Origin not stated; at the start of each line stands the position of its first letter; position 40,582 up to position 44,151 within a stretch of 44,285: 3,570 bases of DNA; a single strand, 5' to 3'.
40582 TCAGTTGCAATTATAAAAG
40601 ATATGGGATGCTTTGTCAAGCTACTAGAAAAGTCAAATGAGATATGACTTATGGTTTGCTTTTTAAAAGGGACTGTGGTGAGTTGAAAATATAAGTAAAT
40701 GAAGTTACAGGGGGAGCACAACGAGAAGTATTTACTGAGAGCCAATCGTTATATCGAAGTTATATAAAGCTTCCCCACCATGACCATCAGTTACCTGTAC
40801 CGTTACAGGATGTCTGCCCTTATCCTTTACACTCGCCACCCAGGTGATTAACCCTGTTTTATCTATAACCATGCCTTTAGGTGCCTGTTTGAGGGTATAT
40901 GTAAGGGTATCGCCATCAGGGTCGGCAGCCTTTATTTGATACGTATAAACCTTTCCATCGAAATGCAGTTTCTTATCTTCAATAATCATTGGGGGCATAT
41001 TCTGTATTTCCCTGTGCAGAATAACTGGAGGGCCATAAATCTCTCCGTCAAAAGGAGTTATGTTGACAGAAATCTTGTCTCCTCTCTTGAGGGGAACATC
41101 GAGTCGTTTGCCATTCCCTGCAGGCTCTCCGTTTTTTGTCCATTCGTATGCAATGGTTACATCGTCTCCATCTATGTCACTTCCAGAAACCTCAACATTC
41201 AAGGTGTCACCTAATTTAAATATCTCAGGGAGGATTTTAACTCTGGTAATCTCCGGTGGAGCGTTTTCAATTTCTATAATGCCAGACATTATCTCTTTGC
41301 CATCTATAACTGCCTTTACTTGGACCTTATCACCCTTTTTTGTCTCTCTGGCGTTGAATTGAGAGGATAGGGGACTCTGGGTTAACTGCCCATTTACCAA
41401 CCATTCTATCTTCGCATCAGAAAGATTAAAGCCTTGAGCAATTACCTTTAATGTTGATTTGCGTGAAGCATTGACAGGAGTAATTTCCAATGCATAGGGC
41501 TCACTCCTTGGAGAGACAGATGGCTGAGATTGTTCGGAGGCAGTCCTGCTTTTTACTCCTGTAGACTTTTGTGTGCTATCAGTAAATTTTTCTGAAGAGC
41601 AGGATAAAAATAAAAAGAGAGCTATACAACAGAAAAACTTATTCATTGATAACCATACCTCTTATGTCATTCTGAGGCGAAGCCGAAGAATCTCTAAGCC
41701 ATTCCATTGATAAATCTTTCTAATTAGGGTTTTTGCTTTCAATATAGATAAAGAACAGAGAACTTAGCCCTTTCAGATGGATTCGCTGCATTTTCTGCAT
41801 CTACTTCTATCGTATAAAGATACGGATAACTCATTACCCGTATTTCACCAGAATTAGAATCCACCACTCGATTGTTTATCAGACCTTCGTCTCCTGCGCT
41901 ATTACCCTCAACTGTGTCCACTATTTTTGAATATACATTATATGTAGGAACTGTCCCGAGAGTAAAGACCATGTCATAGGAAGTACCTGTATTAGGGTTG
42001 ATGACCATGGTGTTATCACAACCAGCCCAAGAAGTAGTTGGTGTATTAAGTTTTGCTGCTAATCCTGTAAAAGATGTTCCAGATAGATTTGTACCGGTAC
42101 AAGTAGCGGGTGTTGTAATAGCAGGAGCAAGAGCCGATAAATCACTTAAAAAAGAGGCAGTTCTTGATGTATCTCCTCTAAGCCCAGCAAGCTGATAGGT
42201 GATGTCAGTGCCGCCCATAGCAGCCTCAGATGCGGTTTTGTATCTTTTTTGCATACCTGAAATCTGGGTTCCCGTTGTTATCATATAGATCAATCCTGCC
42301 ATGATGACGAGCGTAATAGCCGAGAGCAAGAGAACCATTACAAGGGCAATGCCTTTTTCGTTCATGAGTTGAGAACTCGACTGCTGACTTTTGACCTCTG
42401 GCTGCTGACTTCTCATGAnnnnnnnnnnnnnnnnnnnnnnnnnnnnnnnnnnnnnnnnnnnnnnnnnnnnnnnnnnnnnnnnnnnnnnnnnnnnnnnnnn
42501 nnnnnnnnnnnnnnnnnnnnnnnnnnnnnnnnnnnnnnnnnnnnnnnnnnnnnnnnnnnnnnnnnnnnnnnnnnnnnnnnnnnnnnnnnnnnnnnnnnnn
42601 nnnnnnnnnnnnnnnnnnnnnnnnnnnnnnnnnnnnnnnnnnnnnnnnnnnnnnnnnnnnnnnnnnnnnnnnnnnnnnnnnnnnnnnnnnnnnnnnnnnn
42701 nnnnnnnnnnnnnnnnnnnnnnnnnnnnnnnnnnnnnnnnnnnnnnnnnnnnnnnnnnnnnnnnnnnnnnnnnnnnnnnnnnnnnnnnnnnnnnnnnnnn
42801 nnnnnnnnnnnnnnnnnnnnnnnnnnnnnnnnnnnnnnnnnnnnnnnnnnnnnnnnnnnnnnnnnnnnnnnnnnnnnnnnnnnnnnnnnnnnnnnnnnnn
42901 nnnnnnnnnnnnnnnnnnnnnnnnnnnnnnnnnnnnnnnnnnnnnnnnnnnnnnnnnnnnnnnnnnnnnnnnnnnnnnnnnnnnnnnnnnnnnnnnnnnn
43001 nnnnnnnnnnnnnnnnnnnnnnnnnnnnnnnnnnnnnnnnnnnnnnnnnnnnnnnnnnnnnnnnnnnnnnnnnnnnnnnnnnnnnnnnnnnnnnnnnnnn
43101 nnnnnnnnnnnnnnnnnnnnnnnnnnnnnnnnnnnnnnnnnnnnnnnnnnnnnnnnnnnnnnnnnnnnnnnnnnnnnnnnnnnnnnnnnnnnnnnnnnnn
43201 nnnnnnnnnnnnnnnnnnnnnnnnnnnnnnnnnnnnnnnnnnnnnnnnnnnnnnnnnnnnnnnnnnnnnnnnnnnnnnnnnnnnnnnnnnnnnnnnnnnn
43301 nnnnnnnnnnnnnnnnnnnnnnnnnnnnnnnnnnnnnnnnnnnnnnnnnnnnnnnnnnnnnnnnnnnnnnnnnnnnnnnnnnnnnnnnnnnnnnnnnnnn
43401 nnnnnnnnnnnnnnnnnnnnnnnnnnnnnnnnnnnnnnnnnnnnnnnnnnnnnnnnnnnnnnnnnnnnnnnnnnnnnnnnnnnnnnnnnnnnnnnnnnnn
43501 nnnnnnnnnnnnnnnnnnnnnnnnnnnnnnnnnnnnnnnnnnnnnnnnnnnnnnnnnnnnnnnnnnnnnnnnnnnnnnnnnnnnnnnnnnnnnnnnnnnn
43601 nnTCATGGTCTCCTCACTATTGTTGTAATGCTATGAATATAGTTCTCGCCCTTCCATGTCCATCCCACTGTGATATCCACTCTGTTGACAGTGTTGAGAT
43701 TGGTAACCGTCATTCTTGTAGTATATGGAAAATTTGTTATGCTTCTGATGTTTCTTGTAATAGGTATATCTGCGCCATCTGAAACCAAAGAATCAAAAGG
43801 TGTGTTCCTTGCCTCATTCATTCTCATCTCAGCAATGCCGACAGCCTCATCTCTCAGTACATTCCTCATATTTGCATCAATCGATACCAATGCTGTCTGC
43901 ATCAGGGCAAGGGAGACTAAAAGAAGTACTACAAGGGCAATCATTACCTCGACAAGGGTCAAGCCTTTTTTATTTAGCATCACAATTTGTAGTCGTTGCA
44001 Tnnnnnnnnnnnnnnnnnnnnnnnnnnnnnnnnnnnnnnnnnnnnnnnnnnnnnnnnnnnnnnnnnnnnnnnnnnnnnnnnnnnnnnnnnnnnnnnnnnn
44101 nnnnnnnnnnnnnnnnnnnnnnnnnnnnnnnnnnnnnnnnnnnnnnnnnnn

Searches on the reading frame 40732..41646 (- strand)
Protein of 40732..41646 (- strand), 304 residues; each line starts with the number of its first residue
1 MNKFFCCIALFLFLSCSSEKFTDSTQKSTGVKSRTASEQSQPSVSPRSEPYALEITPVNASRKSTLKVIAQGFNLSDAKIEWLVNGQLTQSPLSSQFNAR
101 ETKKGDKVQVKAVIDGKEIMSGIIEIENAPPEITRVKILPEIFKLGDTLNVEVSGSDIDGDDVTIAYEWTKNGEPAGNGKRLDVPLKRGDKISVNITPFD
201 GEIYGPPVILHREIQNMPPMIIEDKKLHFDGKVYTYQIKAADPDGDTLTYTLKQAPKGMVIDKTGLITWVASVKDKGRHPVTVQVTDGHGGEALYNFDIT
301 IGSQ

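Call 68: search_protein_families(library=pfam, proteins=[window:40732-41646:-], max_evalue=0.00001)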
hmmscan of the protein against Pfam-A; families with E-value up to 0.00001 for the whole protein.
window:40732-41646:- (304 aa): 2 families
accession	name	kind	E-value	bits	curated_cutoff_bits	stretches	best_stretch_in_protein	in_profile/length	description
PF05345.18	He_PIG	-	8.1e-13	49.1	24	1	231-301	16-95/96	Putative Ig domain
PF17963.7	Big_9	-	1.8e-09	38.8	23.6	1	230-298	15-87/89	Bacterial Ig domain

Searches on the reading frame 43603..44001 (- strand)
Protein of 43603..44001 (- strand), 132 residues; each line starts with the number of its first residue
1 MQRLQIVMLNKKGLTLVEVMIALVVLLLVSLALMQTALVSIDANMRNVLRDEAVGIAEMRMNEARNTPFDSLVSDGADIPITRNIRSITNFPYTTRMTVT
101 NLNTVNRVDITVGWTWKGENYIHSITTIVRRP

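Call 68: search_protein_families(library=pfam, proteins=[window:43603-44001:-], max_evalue=0.00001)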
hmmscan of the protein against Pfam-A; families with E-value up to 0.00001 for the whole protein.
window:43603-44001:- (132 aa): 1 family
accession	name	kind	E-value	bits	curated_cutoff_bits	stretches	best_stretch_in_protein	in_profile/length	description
PF07963.17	N_methyl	-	2.1e-06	27.5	21.2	1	8-34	1-27/27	Prokaryotic N-terminal methylation motif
